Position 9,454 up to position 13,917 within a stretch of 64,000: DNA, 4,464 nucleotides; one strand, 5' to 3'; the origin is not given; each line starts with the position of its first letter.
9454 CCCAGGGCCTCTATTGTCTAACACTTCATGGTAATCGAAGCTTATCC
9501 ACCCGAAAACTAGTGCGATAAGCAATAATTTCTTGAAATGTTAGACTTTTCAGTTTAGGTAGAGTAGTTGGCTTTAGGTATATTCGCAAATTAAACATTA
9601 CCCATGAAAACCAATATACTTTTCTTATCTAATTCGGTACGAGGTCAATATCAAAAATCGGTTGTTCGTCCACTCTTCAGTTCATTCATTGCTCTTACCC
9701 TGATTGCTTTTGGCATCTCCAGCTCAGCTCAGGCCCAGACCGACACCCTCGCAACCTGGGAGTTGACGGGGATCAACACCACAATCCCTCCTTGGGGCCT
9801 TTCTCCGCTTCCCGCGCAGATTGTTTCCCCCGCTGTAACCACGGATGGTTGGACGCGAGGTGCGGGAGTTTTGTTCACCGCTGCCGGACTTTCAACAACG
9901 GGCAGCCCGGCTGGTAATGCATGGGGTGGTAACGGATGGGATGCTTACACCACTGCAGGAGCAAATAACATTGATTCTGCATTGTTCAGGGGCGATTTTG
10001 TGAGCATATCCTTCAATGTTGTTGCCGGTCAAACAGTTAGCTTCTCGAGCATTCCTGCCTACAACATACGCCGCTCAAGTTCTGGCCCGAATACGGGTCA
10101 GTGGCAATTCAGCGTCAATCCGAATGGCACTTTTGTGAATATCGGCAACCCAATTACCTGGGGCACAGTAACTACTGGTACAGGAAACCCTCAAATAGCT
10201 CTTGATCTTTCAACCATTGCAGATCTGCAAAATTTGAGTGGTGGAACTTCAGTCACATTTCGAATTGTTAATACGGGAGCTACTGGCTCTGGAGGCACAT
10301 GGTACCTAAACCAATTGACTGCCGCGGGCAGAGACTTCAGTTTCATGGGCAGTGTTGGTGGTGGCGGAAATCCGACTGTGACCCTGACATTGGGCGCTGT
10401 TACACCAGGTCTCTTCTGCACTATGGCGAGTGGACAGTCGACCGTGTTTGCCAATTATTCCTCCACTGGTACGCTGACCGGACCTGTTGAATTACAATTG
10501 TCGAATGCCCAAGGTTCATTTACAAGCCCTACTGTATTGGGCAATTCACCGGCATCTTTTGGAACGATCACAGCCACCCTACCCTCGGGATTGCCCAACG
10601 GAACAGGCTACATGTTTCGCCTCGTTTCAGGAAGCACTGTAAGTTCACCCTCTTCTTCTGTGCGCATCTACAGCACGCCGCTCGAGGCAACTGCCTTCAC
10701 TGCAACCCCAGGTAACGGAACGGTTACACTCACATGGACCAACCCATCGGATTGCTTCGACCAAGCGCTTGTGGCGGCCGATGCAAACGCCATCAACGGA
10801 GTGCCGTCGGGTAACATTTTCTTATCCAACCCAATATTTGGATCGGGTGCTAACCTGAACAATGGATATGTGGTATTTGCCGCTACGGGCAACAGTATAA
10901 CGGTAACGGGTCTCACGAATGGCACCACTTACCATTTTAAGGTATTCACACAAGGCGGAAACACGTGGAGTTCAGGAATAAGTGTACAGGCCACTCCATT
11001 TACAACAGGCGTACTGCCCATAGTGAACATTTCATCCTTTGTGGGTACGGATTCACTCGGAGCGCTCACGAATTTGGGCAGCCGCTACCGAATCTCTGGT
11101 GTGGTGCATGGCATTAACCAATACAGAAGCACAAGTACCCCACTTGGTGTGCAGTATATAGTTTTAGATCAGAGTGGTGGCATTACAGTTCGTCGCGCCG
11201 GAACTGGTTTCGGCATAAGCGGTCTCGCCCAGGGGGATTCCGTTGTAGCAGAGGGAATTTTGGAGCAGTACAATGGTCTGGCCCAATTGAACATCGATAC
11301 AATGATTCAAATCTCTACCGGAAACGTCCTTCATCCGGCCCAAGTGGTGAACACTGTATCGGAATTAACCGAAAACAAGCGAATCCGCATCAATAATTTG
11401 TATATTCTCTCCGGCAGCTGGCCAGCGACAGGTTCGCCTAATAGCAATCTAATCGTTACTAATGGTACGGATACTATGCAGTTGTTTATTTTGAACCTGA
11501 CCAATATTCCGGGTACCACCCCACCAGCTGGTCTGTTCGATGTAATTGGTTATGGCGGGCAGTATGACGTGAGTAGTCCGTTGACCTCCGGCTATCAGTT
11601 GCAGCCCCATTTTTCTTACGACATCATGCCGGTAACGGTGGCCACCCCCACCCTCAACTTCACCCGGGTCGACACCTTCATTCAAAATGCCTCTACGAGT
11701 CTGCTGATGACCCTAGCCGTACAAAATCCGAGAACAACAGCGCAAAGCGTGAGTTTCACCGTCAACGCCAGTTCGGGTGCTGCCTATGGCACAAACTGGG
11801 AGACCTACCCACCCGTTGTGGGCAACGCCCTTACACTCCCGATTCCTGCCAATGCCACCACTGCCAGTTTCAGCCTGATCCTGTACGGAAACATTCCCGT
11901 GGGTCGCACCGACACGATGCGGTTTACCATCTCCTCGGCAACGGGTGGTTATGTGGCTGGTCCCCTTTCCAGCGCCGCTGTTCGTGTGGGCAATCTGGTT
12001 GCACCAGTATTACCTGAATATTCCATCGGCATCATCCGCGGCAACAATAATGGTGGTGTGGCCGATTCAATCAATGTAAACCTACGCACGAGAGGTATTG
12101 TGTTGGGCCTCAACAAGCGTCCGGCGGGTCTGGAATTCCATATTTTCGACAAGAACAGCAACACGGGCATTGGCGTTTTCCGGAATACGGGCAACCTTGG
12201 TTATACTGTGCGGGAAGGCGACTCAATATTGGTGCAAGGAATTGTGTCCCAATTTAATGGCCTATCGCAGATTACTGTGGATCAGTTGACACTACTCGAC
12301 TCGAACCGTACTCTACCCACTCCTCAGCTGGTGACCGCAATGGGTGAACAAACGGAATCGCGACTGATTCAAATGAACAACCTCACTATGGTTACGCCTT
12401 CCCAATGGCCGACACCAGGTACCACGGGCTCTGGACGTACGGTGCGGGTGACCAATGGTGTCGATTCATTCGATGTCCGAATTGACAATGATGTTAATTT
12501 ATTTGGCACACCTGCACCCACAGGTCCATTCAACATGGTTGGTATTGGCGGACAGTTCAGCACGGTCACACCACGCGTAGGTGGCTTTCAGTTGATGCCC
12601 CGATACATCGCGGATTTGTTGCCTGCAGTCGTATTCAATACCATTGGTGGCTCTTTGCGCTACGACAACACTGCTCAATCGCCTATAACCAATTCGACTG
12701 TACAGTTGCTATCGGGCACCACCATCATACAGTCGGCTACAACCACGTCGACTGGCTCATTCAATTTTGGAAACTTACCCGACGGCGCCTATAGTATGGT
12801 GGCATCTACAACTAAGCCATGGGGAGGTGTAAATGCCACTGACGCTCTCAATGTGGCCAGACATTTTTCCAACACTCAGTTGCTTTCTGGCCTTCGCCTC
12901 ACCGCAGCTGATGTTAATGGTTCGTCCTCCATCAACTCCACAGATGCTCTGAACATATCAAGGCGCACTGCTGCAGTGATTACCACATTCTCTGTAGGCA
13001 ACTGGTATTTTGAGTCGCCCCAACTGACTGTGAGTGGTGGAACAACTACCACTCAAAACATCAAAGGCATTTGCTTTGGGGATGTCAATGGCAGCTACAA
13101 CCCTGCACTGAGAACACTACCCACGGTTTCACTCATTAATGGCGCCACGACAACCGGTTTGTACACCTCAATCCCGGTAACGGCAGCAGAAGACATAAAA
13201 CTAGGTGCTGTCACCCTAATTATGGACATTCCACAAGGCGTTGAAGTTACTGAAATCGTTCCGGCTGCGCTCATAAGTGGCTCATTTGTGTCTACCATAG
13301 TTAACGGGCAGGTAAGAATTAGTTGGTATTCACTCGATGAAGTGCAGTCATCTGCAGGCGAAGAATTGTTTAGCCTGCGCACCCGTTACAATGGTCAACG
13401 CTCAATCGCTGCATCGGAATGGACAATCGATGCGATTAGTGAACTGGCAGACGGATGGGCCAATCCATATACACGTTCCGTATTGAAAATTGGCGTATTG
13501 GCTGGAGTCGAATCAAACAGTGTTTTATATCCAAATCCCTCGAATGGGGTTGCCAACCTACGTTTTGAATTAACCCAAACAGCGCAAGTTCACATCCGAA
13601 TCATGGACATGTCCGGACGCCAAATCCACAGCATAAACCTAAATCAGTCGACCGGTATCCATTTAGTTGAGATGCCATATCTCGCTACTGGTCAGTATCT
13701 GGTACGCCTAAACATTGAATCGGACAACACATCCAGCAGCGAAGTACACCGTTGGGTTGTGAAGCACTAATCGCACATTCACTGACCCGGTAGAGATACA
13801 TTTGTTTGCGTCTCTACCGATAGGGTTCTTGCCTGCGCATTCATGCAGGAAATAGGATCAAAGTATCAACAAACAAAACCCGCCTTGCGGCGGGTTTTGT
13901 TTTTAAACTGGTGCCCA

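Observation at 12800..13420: Dockerin-like and cohesin-like modules in the same 1388-aa T9SS cargo protein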

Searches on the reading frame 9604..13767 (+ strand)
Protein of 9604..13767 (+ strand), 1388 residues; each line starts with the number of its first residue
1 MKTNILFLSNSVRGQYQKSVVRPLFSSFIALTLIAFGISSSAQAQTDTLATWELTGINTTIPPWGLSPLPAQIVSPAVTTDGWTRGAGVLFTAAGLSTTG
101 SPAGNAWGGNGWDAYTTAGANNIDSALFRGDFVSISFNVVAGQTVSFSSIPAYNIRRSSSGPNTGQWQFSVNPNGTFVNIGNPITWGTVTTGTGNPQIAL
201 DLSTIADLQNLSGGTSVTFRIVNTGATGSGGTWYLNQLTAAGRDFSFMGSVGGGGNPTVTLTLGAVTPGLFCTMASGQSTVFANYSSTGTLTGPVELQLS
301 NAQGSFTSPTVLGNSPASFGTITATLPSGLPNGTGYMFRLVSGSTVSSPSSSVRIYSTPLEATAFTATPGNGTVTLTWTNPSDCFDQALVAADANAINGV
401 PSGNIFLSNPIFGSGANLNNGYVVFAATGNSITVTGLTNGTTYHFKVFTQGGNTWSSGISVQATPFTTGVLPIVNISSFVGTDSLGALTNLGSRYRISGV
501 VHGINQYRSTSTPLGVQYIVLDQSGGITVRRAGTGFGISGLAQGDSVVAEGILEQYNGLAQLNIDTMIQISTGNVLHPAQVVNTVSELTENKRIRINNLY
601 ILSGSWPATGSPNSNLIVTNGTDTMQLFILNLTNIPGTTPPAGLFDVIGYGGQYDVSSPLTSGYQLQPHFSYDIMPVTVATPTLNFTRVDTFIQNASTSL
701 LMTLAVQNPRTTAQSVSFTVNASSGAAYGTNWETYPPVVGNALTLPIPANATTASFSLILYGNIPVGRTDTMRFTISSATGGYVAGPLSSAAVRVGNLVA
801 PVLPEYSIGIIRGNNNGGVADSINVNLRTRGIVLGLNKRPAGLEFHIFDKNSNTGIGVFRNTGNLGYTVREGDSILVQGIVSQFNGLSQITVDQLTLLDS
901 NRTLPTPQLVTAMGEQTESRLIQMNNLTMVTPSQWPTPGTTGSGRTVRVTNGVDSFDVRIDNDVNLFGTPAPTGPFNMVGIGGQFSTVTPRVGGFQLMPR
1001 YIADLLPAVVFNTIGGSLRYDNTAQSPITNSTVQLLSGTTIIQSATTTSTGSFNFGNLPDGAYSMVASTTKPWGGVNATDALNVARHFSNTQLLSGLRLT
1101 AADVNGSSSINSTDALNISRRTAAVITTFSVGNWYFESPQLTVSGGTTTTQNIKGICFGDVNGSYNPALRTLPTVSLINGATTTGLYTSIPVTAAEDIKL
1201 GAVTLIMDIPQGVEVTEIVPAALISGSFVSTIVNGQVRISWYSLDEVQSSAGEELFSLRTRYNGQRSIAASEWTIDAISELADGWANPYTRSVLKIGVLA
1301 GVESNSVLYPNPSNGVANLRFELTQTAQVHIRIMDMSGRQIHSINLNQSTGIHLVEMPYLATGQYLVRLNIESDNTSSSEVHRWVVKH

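Call 3: search_protein_families(library=pfam, proteins=[window:9604-13767:+], max_evalue=10)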
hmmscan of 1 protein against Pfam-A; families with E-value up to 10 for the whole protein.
window:9604-13767:+ (1388 aa): 12 families
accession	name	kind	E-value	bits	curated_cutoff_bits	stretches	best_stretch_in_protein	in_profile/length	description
PF18962.6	Por_Secre_tail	-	6.7e-11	42.8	27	1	1308-1377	1-70/75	Secretion system C-terminal sorting domain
PF00404.24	Dockerin_1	-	5.1e-07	30.2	22.9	1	1074-1120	8-54/57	Dockerin type I domain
PF13620.12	CarboxypepD_reg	-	1.4e-05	25.8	32.3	1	1023-1069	9-56/82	Carboxypeptidase regulatory-like domain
PF17210.9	SdrD_B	-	0.00017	22.2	29.7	1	1023-1071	19-68/112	SdrD B-like domain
PF00041.27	fn3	-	0.00026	21.6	25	1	373-460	15-82/84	Fibronectin type III domain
PF16656.11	Pur_ac_phosph_N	-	0.0019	19.1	30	1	425-460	56-90/93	Purple acid Phosphatase, N-terminal domain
PF10342.15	Kre9_KNH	-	0.0034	18.5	24.6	1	273-345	7-80/94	Kre9/KNH-like N-terminal Ig-like domain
PF18942.5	DUF5689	-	0.0054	17.1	28.6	1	887-1004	103-216/217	Family of unknown function (DUF5689)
PF17802.7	SpaA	-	0.024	15.2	23.1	1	1020-1066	8-57/91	Prealbumin-like fold domain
PF23193.1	NOMO_3rd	-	0.041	14.4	27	1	1022-1070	39-87/120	NOMO third transthyretin-like domain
PF01336.31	tRNA_anti-codon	-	0.044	14.2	27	1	847-898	22-75/75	OB-fold nucleic acid binding domain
PF09430.16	EMC7_beta-sandw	-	0.075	13.7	26.6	1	1026-1067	5-45/122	ER membrane protein complex subunit 7, beta-sandwich domain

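Call 4: search_protein_families(library=ncbifam, proteins=[window:9604-13767:+], max_evalue=10)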
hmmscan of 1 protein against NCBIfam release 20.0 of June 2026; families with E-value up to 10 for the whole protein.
window:9604-13767:+ (1388 aa): 5 families
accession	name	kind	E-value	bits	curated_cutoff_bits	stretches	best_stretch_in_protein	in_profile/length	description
TIGR04183.1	Por_Secre_tail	domain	2.4e-10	40.2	23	1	1308-1376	1-65/72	T9SS type A sorting domain-containing protein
NF038113.1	T9SSA_dep_M36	equivalog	2e-07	29.6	885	1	1304-1376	791-862/869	T9SS-dependent M36 family metallopeptidase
NF052323.1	T9SSA_dep_M6i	equivalog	9e-07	27.2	600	1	1309-1381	961-1036/1043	T9SS-dependent M6-like inactivated metalloprotease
NF033681.1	ExeM_NucH_DNase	subfamily_domain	0.00014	20.9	300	1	849-924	27-101/546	ExeM/NucH family extracellular endonuclease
NF009638.0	PRK13165.1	equivalog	0.00083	18.9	186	2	487-559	52-121/161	cytochrome c maturation protein CcmE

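Call 10: find_homologous_proteins(query=window:9604-13767:+, max_evalue=0.001)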
Query window:9604-13767:+ (1388 aa): 90 proteins with E <= 0.001 among 8000 candidates.
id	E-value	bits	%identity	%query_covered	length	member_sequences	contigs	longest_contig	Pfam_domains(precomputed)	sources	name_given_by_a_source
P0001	0.0e+0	3030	100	100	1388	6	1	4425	PF00404.25,PF18962.8,PF13620.13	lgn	-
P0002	0.0e+0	2431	79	100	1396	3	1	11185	PF00404.25,PF18962.8,PF16656.12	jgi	-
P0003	0.0e+0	2404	78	100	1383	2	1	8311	PF00404.25,PF18962.8,PF16656.12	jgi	jgi:hypothetical protein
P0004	0.0e+0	2384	77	100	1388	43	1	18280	PF00404.25,PF18962.8,PF00041.28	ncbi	-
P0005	0.0e+0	2358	77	100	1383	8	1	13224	PF00404.25,PF18962.8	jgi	jgi:DNA/RNA endonuclease YhcR with UshA esterase domain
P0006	0.0e+0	2225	73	100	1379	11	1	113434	PF00404.25,PF18962.8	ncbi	-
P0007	0.0e+0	2208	73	97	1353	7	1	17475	PF00404.25,PF18962.8,PF13620.13,PF17210.10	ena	-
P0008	0.0e+0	1341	50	97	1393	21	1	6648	PF00404.25,PF18962.8,PF00041.28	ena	-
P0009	0.0e+0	1338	50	96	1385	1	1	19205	PF00404.25,PF18962.8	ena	-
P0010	0.0e+0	1338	50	97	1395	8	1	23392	PF00404.25,PF18962.8,PF00041.28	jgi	-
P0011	0.0e+0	1335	50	97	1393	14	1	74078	PF00404.25,PF18962.8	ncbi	ncbi:MAG: beta strand repeat-containing protein [Bacteroidia bacterium]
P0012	0.0e+0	1333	50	95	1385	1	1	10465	PF00404.25,PF18962.8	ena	-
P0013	0.0e+0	1331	50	95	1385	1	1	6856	PF00404.25,PF18962.8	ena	-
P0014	0.0e+0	1331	50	95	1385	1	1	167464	PF00404.25,PF18962.8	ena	-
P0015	0.0e+0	1331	50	95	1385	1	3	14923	PF00404.25,PF18962.8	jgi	jgi:DNA/RNA endonuclease YhcR with UshA esterase domain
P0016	0.0e+0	1330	51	95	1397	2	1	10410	PF00404.25,PF18962.8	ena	-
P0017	0.0e+0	1330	50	95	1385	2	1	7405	PF00404.25,PF18962.8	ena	-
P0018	0.0e+0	1330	50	96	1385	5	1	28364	PF00404.25,PF18962.8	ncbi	-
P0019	0.0e+0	1328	50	95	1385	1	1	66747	PF00404.25,PF18962.8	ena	-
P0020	0.0e+0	1327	49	96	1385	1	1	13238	PF00404.25,PF18962.8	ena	-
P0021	0.0e+0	1327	50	95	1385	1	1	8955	PF00404.25,PF18962.8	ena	-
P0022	0.0e+0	1326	50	95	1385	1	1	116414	PF00404.25,PF18962.8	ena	-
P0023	0.0e+0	1324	50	96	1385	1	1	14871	PF00404.25,PF18962.8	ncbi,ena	-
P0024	0.0e+0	1324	50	95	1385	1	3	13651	PF00404.25,PF18962.8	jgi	jgi:DNA/RNA endonuclease YhcR with UshA esterase domain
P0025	0.0e+0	1322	50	97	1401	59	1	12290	PF00404.25,PF18962.8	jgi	-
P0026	0.0e+0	1321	50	96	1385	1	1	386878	PF00404.25,PF18962.8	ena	-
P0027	0.0e+0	1320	50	95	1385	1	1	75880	PF00404.25,PF18962.8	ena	-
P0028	0.0e+0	1320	50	95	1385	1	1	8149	PF00404.25,PF18962.8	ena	-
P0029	0.0e+0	1319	50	94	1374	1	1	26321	PF00404.25,PF18962.8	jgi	jgi:DNA/RNA endonuclease YhcR with UshA esterase domain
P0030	0.0e+0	1318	50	95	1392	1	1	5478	PF00404.25,PF18962.8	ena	-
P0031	0.0e+0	1317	49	97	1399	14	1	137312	PF00404.25,PF18962.8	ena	-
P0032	0.0e+0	1317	50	95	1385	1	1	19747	PF00404.25,PF18962.8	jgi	jgi:DNA/RNA endonuclease YhcR with UshA esterase domain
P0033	0.0e+0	1313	50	96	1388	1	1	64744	PF00404.25,PF18962.8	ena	-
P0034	0.0e+0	1300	50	95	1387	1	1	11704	PF00404.25,PF18962.8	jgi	jgi:DNA/RNA endonuclease YhcR with UshA esterase domain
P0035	0.0e+0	1234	50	90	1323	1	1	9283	PF00404.25,PF18962.8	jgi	jgi:DNA/RNA endonuclease YhcR with UshA esterase domain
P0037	0.0e+0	1152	48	87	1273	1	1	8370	PF00404.25,PF18962.8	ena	-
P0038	0.0e+0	1149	48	86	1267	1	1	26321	PF00404.25,PF18962.8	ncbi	-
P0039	0.0e+0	1046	47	82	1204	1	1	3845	PF00404.25,PF18962.8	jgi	jgi:DNA/RNA endonuclease YhcR with UshA esterase domain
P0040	3.7e-285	967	46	79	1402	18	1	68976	PF00404.25,PF18962.8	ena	-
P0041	1.9e-284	965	46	78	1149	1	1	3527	PF00404.25,PF18962.8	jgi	jgi:DNA/RNA endonuclease YhcR with UshA esterase domain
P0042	1.6e-281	955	46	78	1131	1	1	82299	PF00404.25,PF18962.8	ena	-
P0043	1.4e-259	883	44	74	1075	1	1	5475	PF00404.25,PF18962.8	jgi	jgi:DNA/RNA endonuclease YhcR with UshA esterase domain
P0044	2.9e-57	212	41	30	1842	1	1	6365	PF18962.8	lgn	-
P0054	3.3e-28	116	41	17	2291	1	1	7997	PF16655.13,PF00801.27,PF25059.2,PF18962.8,PF24489.2,PF00041.28,PF18911.7,PF16656.12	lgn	-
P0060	1.2e-24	104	52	9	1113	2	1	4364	PF18962.8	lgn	-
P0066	1.5e-20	91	40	7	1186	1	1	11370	PF17164.11,PF23376.2,PF18962.8,PF00041.28,PF10179.16,PF16656.12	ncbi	-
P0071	3.3e-18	83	37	19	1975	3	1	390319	PF01833.31,PF18962.8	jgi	-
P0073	2.4e-16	77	35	10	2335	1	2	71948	PF13205.13,PF18962.8,PF00041.28,PF18911.7,PF16656.12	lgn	-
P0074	7.1e-16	75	38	12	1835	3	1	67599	PF18962.8,PF00041.28,PF16656.12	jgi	jgi:hypothetical protein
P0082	1.3e-13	68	47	8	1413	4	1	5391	PF03160.21,PF18962.8,PF00041.28,PF10179.16,PF16656.12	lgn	-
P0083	1.5e-12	64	33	17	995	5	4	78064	PF00932.26,PF18962.8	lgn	-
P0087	9.8e-9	52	29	7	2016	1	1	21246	PF25059.2,PF23376.2,PF18962.8,PF00041.28,PF15077.12,PF10179.16,PF16656.12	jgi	-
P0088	1.7e-8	51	37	11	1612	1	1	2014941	PF18962.8,PF00041.28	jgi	jgi:hypothetical protein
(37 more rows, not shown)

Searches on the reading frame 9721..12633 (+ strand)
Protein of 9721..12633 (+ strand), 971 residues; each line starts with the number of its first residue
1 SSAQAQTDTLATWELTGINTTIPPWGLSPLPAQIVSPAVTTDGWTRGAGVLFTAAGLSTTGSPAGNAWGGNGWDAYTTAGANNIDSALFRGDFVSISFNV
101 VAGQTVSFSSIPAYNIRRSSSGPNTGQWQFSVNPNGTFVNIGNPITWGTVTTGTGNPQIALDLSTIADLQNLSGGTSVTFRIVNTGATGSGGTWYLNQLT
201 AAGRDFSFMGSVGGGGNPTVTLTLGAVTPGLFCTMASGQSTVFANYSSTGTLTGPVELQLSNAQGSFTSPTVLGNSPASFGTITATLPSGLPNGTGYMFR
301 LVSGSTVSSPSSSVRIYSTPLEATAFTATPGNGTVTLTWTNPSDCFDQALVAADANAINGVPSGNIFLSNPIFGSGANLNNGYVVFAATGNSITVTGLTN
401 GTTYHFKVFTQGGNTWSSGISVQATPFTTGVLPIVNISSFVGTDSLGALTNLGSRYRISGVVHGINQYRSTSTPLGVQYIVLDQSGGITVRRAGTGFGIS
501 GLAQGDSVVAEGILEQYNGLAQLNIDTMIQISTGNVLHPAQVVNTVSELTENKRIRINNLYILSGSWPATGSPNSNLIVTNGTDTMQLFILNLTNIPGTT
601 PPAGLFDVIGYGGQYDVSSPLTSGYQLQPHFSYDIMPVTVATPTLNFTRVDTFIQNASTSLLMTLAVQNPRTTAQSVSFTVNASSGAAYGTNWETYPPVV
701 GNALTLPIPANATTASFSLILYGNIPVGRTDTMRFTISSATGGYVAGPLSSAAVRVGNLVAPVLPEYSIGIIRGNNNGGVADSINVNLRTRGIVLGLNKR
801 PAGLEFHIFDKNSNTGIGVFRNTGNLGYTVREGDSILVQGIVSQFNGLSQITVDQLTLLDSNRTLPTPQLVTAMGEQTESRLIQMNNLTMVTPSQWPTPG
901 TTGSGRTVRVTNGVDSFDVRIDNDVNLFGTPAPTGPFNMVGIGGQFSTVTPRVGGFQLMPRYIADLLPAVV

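Call 72: predict_structure(alignment_id=A2)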
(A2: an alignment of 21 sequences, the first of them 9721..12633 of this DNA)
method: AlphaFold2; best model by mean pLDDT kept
length: 971 residues; sequences in the alignment: 21
mean_pLDDT: 53.7   pTM: 0.28
mean pLDDT of the five models: 53.7, 46.9, 45.2, 41.3, 37.9
residues with pLDDT >= 90: 3; 70-90: 196; 50-70: 370; < 50: 402
segments of 3 or more residues with pLDDT < 50: 1-35, 48-87, 150-153, 189-191, 198-205, 210-218, 367-378, 428-434, 440-448, 469-474, 534-554, 613-625, 638-674, 678-703, 710-765, 774-784, 796-804, 811-817, 822-828, 845-848, 861-883, 898-905, 922-930, 940-971
pLDDT, mean of each block of 10 residues (from residue 1): 23 22 30 48 55 31 25 29 41 72 65 62 74 72 68 58 74 72 64 52 47 38 74 56 81 85 78 85 81 77 80 70 78 77 66 76 51 39 55 74 80 73 66 47 45 65 58 56 60 56 64 63 66 36 27 53 71 66 63 59 64 43 48 51 26 28 40 47 34 37 50 43 35 38 29 27 45 43 50 50 50 48 48 59 51 56 36 31 56 53 50 61 43 56 39 36 30 27
secondary structure, 60 per line:
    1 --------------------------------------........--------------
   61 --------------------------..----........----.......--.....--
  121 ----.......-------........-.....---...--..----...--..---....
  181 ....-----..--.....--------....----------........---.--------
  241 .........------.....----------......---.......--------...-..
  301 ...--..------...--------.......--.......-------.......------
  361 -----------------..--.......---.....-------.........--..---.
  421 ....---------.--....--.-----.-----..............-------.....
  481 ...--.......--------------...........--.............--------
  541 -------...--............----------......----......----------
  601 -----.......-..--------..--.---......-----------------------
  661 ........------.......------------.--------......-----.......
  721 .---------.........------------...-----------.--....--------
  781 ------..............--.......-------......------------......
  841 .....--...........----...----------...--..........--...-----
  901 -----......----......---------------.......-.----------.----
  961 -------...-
elements in order (helices of 4 or more, strands of 3 or more residues): E39-46 E93-100 E105-111 E114-118 E125-131 E139-146 E156-158 E177-184 E194-198 E207-210 E221-228 E241-249 E256-260 E271-276 E280-286 E295-297 E299-303 E314-316 E325-331 E334-340 E348-354 E382-388 E392-396 E404-412 E420-424 H437-440 E455-468 E476-483 E486-492 E507-517 E520-532 E553-564 E575-580 E585-590 E606-612 E635-637 E661-668 E675-681 E703-708 E714-721 E731-739 E752-754 H769-772 E787-800 E803-809 E817-822 E835-845 E848-858 E863-865 E881-890 E906-911 E916-921 E937-943

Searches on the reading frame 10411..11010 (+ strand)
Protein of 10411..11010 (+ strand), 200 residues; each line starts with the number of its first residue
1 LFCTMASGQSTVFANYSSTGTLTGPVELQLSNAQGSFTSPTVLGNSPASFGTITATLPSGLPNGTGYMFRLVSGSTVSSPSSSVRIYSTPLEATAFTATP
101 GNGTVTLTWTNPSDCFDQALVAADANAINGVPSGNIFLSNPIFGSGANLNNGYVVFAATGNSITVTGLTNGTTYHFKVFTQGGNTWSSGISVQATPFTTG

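Call 51: search_protein_families(library=pfam, proteins=[window:10411-11010:+], max_evalue=1)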
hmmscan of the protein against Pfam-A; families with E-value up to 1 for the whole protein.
window:10411-11010:+ (200 aa): 5 families
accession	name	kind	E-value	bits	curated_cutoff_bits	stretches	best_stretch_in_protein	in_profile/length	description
PF00041.27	fn3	-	1.5e-06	28.7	25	1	103-191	14-82/84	Fibronectin type III domain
PF16656.11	Pur_ac_phosph_N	-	5.5e-06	27.3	30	1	149-191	55-90/93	Purple acid Phosphatase, N-terminal domain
PF10342.15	Kre9_KNH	-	1.8e-05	25.8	24.6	1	7-76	10-80/94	Kre9/KNH-like N-terminal Ig-like domain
PF02081.20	TrpBP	-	0.11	12.9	21.3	1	151-176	3-28/69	Tryptophan RNA-binding attenuator protein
PF10179.15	NDNF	-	0.17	12.4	27.3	1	159-180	87-108/127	Neuron-derived neurotrophic factor, first Fn(III) domain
